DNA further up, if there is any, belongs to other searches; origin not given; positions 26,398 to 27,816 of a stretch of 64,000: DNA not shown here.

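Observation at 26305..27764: Recombinase-in-inverton: perfect 22-bp inverted repeats enclose a tyrosine recombinase gene and a near-consensus promoter aimed at the adhesin gene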

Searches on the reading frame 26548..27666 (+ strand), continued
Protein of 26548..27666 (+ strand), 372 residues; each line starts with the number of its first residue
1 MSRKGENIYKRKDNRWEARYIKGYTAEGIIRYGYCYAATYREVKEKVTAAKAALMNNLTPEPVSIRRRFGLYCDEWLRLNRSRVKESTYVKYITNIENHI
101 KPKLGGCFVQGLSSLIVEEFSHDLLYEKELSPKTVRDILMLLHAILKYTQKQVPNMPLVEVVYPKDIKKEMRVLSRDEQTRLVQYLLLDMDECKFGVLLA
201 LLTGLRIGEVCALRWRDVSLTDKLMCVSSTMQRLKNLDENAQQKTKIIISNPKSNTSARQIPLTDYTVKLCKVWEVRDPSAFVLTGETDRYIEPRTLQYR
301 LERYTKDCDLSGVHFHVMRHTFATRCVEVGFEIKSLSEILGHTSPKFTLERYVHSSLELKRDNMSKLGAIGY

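Call 41: search_protein_families(library=pfam, proteins=[L004:2282-3016:-, L004:297-2147:-, L063:2298-2972:-, L063:1022-2239:-, L063:5457-5744:+, L063:3008-3622:-, L018:5253-6086:+, L035:5293-5889:+, L010:1657-2940:+, L072:5221-7101:+], max_evalue=0.01)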
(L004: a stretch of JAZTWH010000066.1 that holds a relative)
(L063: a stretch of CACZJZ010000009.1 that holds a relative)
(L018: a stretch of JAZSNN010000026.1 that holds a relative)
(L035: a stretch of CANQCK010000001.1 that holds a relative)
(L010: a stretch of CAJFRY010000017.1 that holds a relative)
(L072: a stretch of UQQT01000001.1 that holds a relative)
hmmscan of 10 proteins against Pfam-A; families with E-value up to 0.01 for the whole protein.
L004:2282-3016:- (244 aa): 2 families
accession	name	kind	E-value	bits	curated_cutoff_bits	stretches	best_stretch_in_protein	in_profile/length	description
PF05859.17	Mis12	-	0.0056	16.9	25.7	1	175-227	102-153/231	Mis12 protein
PF04145.20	Ctr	-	0.0084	17.1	25.3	0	156-226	20-88/151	Ctr copper transporter family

L004:297-2147:- (616 aa): 1 family
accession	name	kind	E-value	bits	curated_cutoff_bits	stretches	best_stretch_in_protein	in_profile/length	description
PF12389.13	Peptidase_M73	-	0.0023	18.2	22.5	1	16-55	11-49/196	Camelysin metallo-endopeptidase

L063:2298-2972:- (224 aa): 1 family
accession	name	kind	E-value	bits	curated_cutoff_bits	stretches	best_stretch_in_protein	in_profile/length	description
PF02397.22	Bac_transf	-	1.9e-65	220.2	27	1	39-218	1-178/179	Bacterial sugar transferase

L063:1022-2239:- (405 aa): 4 families
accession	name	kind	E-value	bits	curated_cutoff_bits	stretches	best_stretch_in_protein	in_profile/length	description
PF13579.12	Glyco_trans_4_4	-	4.7e-13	50.2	29.7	1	26-199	10-158/158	Glycosyl transferase 4-like domain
PF13439.12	Glyco_transf_4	-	2.3e-07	31.4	28.5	1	25-198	10-164/170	Glycosyltransferase Family 4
PF13692.12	Glyco_trans_1_4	-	3.4e-05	24.6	27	1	237-365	18-142/142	Glycosyl transferases group 1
PF00534.26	Glycos_transf_1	-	0.00048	20.1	26.4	1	209-376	3-169/172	Glycosyl transferases group 1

L063:5457-5744:+ (95 aa): 7 families
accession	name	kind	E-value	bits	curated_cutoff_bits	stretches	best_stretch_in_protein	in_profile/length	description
PF01381.28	HTH_3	-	9e-12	45.3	23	1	23-76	3-54/55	Helix-turn-helix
PF13443.12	HTH_26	-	3.1e-08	34.2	22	1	21-79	2-59/63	Cro/C1-type HTH DNA-binding domain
PF13560.12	HTH_31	-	4.8e-07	30.4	27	1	16-75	1-59/64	Helix-turn-helix domain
PF12844.13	HTH_19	-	3.3e-06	27.3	30.2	1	18-78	1-59/64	Helix-turn-helix domain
PF13744.12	HTH_37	-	0.00052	20.2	27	1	16-70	18-71/80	Helix-turn-helix domain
PF13413.12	HTH_25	-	0.0013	19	24.6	1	24-53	5-34/62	Helix-turn-helix domain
PF04545.22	Sigma70_r4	-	0.0082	16.1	24.1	0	23-50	14-41/50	Sigma-70, region 4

L063:3008-3622:- (204 aa): 1 family
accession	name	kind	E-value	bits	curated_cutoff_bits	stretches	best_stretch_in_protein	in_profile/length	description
PF00440.29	TetR_N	-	1.2e-11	44.6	24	1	12-56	2-46/47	Bacterial regulatory proteins, tetR family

L018:5253-6086:+ (277 aa): 0 families

L035:5293-5889:+ (198 aa): 0 families

L010:1657-2940:+ (427 aa): 0 families

L072:5221-7101:+ (626 aa): 1 family
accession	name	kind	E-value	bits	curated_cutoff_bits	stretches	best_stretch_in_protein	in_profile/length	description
PF00404.24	Dockerin_1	-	1.3e-13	51.4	22.9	1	550-610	1-57/57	Dockerin type I domain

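Call 42: predict_structure(alignment_id=A1)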
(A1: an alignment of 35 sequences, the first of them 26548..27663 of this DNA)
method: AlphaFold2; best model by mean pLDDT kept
length: 372 residues; sequences in the alignment: 35
mean_pLDDT: 80.6   pTM: 0.57
mean pLDDT of the five models: 80.6, 77.0, 76.7, 75.9, 70.4
residues with pLDDT >= 90: 128; 70-90: 172; 50-70: 52; < 50: 20
segments of 3 or more residues with pLDDT < 50: 60-64, 343-353
pLDDT, mean of each block of 10 residues (from residue 1): 65 83 74 81 79 63 65 92 81 91 89 91 90 89 93 83 68 83 91 93 88 93 89 71 71 63 90 92 94 90 92 83 81 68 42 62 76 53
secondary structure, 60 per line:
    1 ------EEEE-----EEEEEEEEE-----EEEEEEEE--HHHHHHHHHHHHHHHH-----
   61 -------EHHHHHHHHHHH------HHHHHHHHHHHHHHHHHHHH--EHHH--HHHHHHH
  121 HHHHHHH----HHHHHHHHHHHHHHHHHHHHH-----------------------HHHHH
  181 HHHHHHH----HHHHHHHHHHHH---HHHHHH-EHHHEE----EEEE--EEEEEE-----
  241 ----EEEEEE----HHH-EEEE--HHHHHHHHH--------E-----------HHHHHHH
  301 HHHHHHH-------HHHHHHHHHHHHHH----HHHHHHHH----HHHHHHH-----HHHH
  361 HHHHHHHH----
elements in order: E7-10 E16-24 E30-37 H40-55 H69-79 H86-105 H114-127 H132-152 H176-187 H192-203 H207-212 E224-227 E230-235 E245-250 E259-262 H265-273 H294-307 H315-328 H333-340 H345-351 H357-368

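Call 47: fold_search(model_id=the predicted structure, library=pdb)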
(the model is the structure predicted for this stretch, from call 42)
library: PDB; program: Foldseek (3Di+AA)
matches with E <= 10: 212; with E <= 0.001: 66
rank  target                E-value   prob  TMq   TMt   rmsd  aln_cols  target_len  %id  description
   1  6en2_A                7.7e-14  1.00  0.61  0.71   7.4       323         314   21  Structure of the Tn1549 transposon Integrase (aa 82-397, R225K) in complex with a circular intermediate DNA (CI6b-DNA) (released 2018-04-04)
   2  6emy_A                1.1e-13  1.00  0.62  0.72   7.6       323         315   20  Structure of the Tn1549 transposon Integrase (aa 82-397, Y379F) in complex with transposon right end DNA (released 2018-04-04)
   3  6emz_A                1.2e-13  1.00  0.61  0.71   7.5       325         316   20  Structure of the Tn1549 transposon Integrase (aa 82-397, R225K) in complex with circular intermediate DNA (CI5-DNA) (released 2018-04-04)
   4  6emy_B                4.1e-13  1.00  0.58  0.67   8.0       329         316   20  Structure of the Tn1549 transposon Integrase (aa 82-397, Y379F) in complex with transposon right end DNA (released 2018-04-04)
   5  6en0_B                8.5e-13  1.00  0.62  0.73   7.2       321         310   21  Structure of the Tn1549 transposon Integrase (aa 82-397) in complex with circular intermediate DNA (CI5-DNA) (released 2018-04-04)
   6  6en0_A                1.2e-12  1.00  0.60  0.72   7.2       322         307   20  Structure of the Tn1549 transposon Integrase (aa 82-397) in complex with circular intermediate DNA (CI5-DNA) (released 2018-04-04)
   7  1z1b_A                8.0e-11  1.00  0.50  0.53  11.9       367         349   17  Crystal structure of a lambda integrase dimer bound to a COC' core site (released 2005-06-28)
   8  1z1g_A                8.9e-11  1.00  0.53  0.56  11.6       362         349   16  Crystal structure of a lambda integrase tetramer bound to a Holliday junction (released 2005-06-28)
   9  5j0n_F                3.5e-10  1.00  0.52  0.54  15.1       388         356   16  Lambda excision HJ intermediate (released 2017-02-08)
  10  1z1b_B                3.9e-10  1.00  0.52  0.55  10.6       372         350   17  Crystal structure of a lambda integrase dimer bound to a COC' core site (released 2005-06-28)
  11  1z1g_B                6.2e-10  1.00  0.53  0.58   9.7       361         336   17  Crystal structure of a lambda integrase tetramer bound to a Holliday junction (released 2005-06-28)
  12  5hxy_A                6.2e-10  1.00  0.35  0.46  16.3       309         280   18  Crystal structure of XerA recombinase (released 2017-02-01)
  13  5hxy_D                1.3e-09  1.00  0.35  0.47  16.9       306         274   18  Crystal structure of XerA recombinase (released 2017-02-01)
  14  5vfz                  1.7e-09  1.00  0.41  0.52  15.2       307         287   16  Integrase from mycobacterium phage Brujita (released 2018-04-18)
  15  5j0n_G                1.8e-09  1.00  0.52  0.56  10.7       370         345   16  Lambda excision HJ intermediate (released 2017-02-08)
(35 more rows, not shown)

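Call 56: find_encoding_contigs(protein=P0008, flank=3000, max_places=4)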
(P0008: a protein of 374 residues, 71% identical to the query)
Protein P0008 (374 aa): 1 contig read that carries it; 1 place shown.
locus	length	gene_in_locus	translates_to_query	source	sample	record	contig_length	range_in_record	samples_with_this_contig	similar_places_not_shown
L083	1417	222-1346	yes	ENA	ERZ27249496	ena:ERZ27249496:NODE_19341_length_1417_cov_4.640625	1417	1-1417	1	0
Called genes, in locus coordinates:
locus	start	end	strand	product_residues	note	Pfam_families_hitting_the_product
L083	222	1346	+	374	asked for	PF14659:Phage_int_SAM_3, PF00589:Phage_integrase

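Call 57: find_encoding_contigs(protein=P0115, flank=3000, max_places=4)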
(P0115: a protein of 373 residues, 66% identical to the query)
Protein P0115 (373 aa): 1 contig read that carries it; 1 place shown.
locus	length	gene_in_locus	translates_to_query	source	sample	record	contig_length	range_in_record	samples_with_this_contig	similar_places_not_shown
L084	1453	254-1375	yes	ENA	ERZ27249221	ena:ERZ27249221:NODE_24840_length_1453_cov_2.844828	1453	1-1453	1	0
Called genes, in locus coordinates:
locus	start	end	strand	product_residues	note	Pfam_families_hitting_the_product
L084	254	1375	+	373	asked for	PF14659:Phage_int_SAM_3, PF00589:Phage_integrase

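Call 58: find_encoding_contigs(protein=P0025, flank=4000, max_places=10)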
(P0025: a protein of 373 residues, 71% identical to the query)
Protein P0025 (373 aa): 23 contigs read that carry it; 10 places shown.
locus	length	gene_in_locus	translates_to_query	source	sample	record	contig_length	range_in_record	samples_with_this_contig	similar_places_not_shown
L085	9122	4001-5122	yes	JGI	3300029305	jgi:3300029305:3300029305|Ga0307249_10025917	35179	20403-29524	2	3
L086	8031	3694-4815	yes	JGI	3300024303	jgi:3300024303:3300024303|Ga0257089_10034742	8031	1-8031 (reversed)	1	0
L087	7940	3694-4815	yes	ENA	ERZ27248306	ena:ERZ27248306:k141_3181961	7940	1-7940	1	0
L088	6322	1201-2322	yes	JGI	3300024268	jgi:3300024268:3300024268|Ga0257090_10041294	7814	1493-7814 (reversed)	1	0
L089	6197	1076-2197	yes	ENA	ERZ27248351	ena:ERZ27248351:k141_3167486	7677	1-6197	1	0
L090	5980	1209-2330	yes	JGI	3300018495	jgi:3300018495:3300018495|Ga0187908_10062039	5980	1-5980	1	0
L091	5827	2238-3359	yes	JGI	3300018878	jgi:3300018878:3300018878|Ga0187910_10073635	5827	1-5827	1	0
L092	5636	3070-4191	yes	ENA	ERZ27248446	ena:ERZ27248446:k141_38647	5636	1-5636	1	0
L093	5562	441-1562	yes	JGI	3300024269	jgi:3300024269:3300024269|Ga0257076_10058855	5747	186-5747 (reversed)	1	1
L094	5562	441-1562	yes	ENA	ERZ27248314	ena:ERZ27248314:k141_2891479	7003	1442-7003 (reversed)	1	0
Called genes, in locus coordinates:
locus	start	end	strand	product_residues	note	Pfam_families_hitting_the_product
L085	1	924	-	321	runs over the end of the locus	-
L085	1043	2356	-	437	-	PF04734:Ceramidase_alk (faint)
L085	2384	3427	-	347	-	PF00356:LacI (weak), PF13377:Peripla_BP_3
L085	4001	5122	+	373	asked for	PF14659:Phage_int_SAM_3, PF00589:Phage_integrase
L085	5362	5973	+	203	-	PF00440:TetR_N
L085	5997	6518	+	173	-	-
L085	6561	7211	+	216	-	-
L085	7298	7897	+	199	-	-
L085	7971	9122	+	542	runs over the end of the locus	-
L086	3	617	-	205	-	?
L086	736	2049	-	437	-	PF04734:Ceramidase_alk (faint)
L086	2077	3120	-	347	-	PF00356:LacI (weak), PF13377:Peripla_BP_3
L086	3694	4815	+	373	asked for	PF14659:Phage_int_SAM_3, PF00589:Phage_integrase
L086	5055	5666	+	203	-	PF00440:TetR_N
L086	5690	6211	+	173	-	-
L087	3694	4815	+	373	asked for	PF14659:Phage_int_SAM_3, PF00589:Phage_integrase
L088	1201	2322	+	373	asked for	PF14659:Phage_int_SAM_3, PF00589:Phage_integrase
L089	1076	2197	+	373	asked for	PF14659:Phage_int_SAM_3, PF00589:Phage_integrase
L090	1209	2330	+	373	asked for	PF14659:Phage_int_SAM_3, PF00589:Phage_integrase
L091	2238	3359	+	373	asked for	PF14659:Phage_int_SAM_3, PF00589:Phage_integrase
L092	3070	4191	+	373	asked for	PF14659:Phage_int_SAM_3, PF00589:Phage_integrase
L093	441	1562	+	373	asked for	PF14659:Phage_int_SAM_3, PF00589:Phage_integrase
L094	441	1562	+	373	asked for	PF14659:Phage_int_SAM_3, PF00589:Phage_integrase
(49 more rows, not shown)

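Call 75: search_dna_similar(query=window:26548-27663:+, collection=phages, mode=protein, max_rows=8)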
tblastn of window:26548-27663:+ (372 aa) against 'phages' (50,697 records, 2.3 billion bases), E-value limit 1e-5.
Records with a match: 1489; places in all: 1500; records where one place covers at least 80% of the query: 289.
Best place of each record, by identity: <60% 1489.
By first word of the organism name: Streptococcus 539; Staphylococcus 232; Mycobacterium 141; Paenibacillus 80; Bacteriophage 78; Arthrobacter 44; Lactobacillus 39; Listeria 38; Bacillus 33; Helicobacter 29; and 62 more.
By host as written in the record: - 146; Mycobacterium smegmatis mc2 155 85; Staphylococcus aureus 76; Paenibacillus larvae 31; Mycobacterium smegmatis mc#155 30; Helicobacter pylori 24; Listeria monocytogenes 23; Arthrobacter globiformis B-2979 18; and 669 more.
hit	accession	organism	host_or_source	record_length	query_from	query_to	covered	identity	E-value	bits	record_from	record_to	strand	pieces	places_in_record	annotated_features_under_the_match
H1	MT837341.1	Bacteriophage sp.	human fecal samples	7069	1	369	99%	45.6%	1e-91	305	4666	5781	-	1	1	record has no annotation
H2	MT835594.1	Bacteriophage sp.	human fecal samples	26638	1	368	99%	41.2%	2e-77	265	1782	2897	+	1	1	record has no annotation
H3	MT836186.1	Bacteriophage sp.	human fecal samples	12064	1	368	99%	40.6%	3e-82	279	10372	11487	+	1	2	record has no annotation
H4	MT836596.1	Bacteriophage sp.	human fecal samples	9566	1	367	99%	35.9%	1e-57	208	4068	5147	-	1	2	record has no annotation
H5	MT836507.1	Bacteriophage sp.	human fecal samples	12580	1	367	99%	34.6%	7e-54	197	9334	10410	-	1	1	record has no annotation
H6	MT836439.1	Bacteriophage sp.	human fecal samples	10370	1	367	99%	34.3%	3e-55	201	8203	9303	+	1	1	record has no annotation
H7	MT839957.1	Bacteriophage sp.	human fecal samples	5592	7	370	98%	31.0%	2e-34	140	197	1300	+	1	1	record has no annotation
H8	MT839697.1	Bacteriophage sp.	human fecal samples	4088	59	372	84%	35.7%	8e-53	193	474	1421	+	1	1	record has no annotation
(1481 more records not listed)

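Call 76: search_dna_similar(query=window:26548-27663:+, collection=plasmids, mode=protein, max_rows=8)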
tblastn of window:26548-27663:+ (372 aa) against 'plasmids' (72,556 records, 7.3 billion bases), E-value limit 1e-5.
Records with a match: 484; places in all: 564; records where one place covers at least 80% of the query: 89.
Best place of each record, by identity: <60% 484.
By first word of the organism name: Enterococcus 182; Bacillus 45; Rhizobium 18; Streptomyces 17; Ligilactobacillus 17; Clostridioides 12; Rhodococcus 11; Lactiplantibacillus 9; Staphylococcus 9; Enterobacter 9; and 76 more.
By predicted mobility (MOB-suite, as given by PLSDB): non-mobilizable 260; conjugative 150; mobilizable 74.
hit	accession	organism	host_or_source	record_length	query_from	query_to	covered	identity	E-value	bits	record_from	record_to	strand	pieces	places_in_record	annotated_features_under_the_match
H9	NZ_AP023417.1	Vescimonas fastidiosa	Homo sapiens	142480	1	360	97%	38.4%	1e-59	214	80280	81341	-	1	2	site-specific integrase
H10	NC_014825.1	Ruminococcus albus 7 = DSM 20455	-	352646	9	364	96%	37.3%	3e-62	222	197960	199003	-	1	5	site-specific integrase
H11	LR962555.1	Enterococcus faecalis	-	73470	1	367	99%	34.8%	9e-49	183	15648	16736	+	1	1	record has no annotation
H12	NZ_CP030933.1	Enterococcus gilvus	cow,milk,milk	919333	5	358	95%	36.0%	8e-55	201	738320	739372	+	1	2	site-specific integrase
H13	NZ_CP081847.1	Enterococcus raffinosus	Homo sapiens,feces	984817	3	358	96%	34.9%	1e-50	189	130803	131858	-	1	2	site-specific integrase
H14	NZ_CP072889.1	Enterococcus raffinosus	stream/river surface water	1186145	3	358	96%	34.0%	3e-48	182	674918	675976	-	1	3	record has no annotation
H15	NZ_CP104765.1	Enterococcus raffinosus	Homo sapiens,urine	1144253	3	358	96%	34.0%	3e-47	179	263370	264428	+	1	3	record has no annotation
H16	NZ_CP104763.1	Enterococcus raffinosus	-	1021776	3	367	98%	32.0%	6e-48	181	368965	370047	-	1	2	record has no annotation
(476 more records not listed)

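Call 77: get_annotated_region(hit=H1, flank=1500)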
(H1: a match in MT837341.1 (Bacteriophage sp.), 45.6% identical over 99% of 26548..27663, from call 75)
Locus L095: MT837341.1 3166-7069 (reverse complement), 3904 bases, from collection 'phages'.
description: UNVERIFIED: Bacteriophage sp. clone scaffold_4528 genomic sequence.
organism: Bacteriophage sp. (NCBI taxid 38018)
taxonomy: Viruses
host: -; source: human fecal samples; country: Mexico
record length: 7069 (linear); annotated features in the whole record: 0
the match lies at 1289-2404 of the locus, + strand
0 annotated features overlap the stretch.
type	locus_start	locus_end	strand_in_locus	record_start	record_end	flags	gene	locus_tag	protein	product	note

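Call 80: search_protein_families(library=pfam, proteins=[L060:3034-3666:-, L023:2558-3613:-, L044:2799-3548:-, L016:2719-3366:-, L027:2745-3119:-, L061:2843-3532:-, L033:5590-5850:-, L085:5997-6518:+, L085:6561-7211:+, L085:7298-7897:+], max_evalue=0.01)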
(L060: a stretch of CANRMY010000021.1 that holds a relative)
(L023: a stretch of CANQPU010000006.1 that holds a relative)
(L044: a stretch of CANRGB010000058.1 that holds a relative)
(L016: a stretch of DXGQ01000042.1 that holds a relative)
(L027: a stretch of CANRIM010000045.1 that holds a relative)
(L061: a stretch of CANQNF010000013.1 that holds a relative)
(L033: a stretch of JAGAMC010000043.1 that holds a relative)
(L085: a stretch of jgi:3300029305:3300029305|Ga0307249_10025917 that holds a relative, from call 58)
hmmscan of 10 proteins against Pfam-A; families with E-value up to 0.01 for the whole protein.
L060:3034-3666:- (210 aa): 4 families
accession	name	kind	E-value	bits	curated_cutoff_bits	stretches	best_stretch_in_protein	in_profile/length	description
PF04542.20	Sigma70_r2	-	1.9e-12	47.2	24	1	65-125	1-63/71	Sigma-70 region 2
PF08281.18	Sigma70_r4_2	-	1e-08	35.1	25.7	1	159-203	9-53/54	Sigma-70, region 4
PF04545.22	Sigma70_r4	-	6.5e-05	22.8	24.1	1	160-203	4-47/50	Sigma-70, region 4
PF18024.7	HTH_50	-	0.0016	18.5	27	0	165-196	12-43/50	Helix-turn-helix domain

L023:2558-3613:- (351 aa): 0 families

L044:2799-3548:- (249 aa): 0 families

L016:2719-3366:- (215 aa): 0 families

L027:2745-3119:- (124 aa): 0 families

L061:2843-3532:- (229 aa): 2 families
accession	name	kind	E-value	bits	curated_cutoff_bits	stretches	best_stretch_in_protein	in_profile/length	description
PF01427.22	Peptidase_M15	-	1.9e-24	87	27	1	55-206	43-187/199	D-ala-D-ala dipeptidase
PF02557.22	VanY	-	0.0025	18.1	25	1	60-203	11-129/132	D-alanyl-D-alanine carboxypeptidase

L033:5590-5850:- (86 aa): 0 families

L085:5997-6518:+ (173 aa): 1 family
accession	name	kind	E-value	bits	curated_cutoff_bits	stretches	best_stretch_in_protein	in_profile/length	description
PF10502.14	Peptidase_S26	-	0.00097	19.6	22.9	1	17-86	5-78/168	Signal peptidase, peptidase S26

L085:6561-7211:+ (216 aa): 0 families

L085:7298-7897:+ (199 aa): 0 families

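Call 82: find_encoding_contigs(protein=P0049, flank=3000, max_places=6)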
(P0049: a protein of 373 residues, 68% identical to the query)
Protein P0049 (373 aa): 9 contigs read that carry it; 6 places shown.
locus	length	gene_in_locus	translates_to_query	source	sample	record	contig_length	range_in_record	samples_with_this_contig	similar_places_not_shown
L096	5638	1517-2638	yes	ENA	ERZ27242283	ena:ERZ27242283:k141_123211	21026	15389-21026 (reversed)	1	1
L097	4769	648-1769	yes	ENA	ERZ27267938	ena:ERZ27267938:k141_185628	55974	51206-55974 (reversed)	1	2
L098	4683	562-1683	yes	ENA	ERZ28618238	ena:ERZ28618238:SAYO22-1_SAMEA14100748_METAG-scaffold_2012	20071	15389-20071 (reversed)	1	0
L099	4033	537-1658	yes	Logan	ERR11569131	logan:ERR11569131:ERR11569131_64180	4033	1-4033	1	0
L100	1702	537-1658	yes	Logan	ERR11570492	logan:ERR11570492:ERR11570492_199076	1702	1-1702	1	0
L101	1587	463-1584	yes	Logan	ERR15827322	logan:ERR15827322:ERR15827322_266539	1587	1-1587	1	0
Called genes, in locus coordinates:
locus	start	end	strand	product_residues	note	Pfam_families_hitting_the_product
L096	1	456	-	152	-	?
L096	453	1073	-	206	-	-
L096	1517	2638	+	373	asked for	PF14659:Phage_int_SAM_3, PF00589:Phage_integrase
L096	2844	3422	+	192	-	PF10502:Peptidase_S26 (weak)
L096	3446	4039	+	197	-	-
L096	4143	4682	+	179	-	PF12389:Peptidase_M73 (weak)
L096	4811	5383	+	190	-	-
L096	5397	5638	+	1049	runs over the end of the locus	PF09479:Flg_new (weak)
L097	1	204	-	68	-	?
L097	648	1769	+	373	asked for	PF14659:Phage_int_SAM_3, PF00589:Phage_integrase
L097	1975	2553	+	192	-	PF10502:Peptidase_S26 (weak)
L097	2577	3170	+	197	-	-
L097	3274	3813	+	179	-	PF12389:Peptidase_M73 (weak)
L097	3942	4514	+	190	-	-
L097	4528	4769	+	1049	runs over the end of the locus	PF09479:Flg_new (weak)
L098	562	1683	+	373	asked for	PF14659:Phage_int_SAM_3, PF00589:Phage_integrase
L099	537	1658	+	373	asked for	PF14659:Phage_int_SAM_3, PF00589:Phage_integrase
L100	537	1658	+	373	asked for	PF14659:Phage_int_SAM_3, PF00589:Phage_integrase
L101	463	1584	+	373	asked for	PF14659:Phage_int_SAM_3, PF00589:Phage_integrase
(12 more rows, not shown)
